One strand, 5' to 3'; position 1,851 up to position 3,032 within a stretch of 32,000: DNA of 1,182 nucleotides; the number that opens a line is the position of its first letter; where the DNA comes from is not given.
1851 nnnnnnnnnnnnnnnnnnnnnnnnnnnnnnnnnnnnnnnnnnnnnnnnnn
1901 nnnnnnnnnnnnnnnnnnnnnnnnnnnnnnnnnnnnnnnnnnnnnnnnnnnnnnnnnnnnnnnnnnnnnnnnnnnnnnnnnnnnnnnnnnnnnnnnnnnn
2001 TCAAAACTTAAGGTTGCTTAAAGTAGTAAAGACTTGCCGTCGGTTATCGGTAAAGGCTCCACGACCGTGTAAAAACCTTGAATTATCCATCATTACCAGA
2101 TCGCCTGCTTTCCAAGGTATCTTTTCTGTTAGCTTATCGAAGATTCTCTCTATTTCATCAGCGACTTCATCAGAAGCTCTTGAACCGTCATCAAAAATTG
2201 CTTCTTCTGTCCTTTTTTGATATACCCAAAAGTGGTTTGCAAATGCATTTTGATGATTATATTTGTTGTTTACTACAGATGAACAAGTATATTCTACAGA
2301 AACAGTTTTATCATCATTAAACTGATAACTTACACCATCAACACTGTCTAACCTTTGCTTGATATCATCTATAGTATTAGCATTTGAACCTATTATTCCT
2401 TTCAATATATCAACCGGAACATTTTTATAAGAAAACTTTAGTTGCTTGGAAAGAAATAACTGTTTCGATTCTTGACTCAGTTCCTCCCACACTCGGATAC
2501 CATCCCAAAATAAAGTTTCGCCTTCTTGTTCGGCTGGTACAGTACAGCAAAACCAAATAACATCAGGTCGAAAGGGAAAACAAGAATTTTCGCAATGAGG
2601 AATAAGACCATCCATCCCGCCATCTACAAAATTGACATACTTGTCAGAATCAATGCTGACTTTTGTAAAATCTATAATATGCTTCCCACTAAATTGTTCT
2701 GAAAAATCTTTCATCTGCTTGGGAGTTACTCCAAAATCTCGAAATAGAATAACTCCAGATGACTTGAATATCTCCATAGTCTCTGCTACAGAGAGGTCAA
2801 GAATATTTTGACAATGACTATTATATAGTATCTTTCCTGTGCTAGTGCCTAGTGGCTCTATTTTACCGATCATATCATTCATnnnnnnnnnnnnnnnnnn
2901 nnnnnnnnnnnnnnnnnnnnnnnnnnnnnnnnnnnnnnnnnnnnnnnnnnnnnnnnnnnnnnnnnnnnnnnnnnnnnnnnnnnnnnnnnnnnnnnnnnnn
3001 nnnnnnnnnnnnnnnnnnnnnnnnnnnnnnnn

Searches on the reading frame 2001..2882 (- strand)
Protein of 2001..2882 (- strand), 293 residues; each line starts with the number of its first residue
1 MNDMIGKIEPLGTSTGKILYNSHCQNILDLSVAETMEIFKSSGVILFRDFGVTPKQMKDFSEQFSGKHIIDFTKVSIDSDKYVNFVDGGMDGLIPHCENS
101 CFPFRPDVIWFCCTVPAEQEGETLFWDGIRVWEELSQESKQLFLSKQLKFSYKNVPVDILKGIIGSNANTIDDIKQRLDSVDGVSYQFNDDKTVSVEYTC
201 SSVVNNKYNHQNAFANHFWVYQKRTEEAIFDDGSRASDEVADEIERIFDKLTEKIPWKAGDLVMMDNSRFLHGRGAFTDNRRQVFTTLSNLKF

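Call 5: search_protein_families(library=pfam, proteins=[window:2001-2882:-], max_evalue=0.001)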
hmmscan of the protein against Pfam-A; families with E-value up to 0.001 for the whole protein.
window:2001-2882:- (293 aa): 1 family
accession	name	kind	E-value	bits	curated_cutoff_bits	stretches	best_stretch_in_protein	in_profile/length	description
PF02668.22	TauD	-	1.1e-33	117.7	27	1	24-284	16-263/267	Taurine catabolism dioxygenase TauD, TfdA family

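Call 48: search_protein_families(library=ncbifam, proteins=[window:2001-2882:-], max_evalue=0.00001)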
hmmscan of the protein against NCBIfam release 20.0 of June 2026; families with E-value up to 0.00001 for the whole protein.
window:2001-2882:- (293 aa): 3 families
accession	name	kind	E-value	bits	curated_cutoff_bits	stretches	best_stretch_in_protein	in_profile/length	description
TIGR02409.1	carnitine_bodg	equivalog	9.4e-07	28.2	414.75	0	92-280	186-341/366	gamma-butyrobetaine dioxygenase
NF049936.1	TriMthamethphnDioxTmpA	equivalog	1.8e-06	27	400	0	258-280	317-339/366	2-trimethylaminoethylphosphonate dioxygenase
TIGR02410.1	carnitine_TMLD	equivalog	2e-06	27.6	268.3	0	27-282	111-342/362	trimethyllysine dioxygenase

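Call 71: search_solved_structures(query=window:2001-2882:-, max_evalue=0.001)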
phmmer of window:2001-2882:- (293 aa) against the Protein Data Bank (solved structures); distinct sequences matched with E-value up to 0.001: 3.
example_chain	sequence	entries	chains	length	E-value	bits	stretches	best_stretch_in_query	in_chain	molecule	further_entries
9yut_A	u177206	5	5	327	5.3e-06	29.2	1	35-283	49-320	TauD/TfdA-like domain-containing protein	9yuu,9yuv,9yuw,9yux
1y0z_A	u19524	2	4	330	0.00026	23.7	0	227-285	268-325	protein product of AT3G21360 | Clavaminate synthase-like protein At3g21360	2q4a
7tcl_X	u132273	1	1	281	0.00093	21.9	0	243-281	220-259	TauD/TfdA family dioxygenase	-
